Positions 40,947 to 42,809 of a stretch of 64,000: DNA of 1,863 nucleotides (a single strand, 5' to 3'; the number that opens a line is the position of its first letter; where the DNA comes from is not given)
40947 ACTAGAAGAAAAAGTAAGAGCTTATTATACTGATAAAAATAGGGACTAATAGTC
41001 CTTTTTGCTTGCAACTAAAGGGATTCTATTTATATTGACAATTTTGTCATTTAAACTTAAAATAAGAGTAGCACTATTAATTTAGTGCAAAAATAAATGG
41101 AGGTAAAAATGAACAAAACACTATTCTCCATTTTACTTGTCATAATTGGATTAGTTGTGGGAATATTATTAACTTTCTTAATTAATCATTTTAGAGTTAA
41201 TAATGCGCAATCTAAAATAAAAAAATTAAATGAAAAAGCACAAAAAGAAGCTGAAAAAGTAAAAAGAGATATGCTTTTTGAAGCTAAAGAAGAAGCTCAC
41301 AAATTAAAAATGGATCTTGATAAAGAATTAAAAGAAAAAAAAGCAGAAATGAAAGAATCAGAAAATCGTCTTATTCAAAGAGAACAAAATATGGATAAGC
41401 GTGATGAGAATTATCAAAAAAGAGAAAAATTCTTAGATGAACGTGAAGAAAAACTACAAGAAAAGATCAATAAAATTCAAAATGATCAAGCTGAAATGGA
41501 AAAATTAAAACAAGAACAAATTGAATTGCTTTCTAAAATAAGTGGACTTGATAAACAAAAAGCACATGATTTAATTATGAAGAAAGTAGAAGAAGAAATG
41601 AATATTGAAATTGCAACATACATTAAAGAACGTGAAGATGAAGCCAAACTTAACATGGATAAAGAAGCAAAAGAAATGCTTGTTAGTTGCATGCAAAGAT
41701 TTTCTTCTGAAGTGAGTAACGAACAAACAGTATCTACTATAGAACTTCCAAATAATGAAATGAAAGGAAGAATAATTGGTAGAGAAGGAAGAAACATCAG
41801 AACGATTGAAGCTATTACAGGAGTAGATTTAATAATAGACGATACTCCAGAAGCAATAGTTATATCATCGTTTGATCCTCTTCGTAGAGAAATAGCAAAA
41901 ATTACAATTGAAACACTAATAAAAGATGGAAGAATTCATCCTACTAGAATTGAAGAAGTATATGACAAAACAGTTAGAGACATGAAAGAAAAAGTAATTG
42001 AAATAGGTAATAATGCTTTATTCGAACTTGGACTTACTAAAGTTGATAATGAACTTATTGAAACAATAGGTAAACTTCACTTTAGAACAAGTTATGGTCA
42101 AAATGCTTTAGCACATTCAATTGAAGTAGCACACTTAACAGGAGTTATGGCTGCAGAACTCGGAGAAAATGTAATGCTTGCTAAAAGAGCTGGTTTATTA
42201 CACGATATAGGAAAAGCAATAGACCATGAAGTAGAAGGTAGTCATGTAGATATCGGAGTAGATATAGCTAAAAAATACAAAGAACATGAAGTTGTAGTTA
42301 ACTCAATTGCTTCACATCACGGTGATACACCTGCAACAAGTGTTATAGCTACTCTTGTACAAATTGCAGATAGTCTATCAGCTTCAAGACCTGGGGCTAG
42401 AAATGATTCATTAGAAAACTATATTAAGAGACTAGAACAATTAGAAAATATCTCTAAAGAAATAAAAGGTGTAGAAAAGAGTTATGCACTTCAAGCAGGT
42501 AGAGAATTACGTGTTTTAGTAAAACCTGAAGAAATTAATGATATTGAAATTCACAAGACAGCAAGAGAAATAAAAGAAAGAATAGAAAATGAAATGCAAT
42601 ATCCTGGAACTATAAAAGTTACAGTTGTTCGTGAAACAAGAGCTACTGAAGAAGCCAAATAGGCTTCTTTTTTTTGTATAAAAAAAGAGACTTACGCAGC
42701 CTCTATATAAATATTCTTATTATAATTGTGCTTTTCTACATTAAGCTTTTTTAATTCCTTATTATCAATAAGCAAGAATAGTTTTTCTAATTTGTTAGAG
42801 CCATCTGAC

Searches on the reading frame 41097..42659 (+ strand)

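Call 59: search_protein_families(library=pfam, proteins=[window:41097-42659:+], max_evalue=0.00001)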
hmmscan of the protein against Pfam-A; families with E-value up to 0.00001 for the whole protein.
window:41097-42659:+ (521 aa): 3 families
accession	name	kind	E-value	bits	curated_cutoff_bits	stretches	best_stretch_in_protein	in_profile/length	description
PF12072.13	RNase_Y_N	-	8.2e-47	159.7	32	1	9-205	4-200/201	RNase Y N-terminal region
PF01966.28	HD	-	1.8e-18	67.3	22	1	339-429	3-115/116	HD domain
PF00013.35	KH_1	-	1.4e-08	34.8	21.5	1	214-272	3-65/66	KH domain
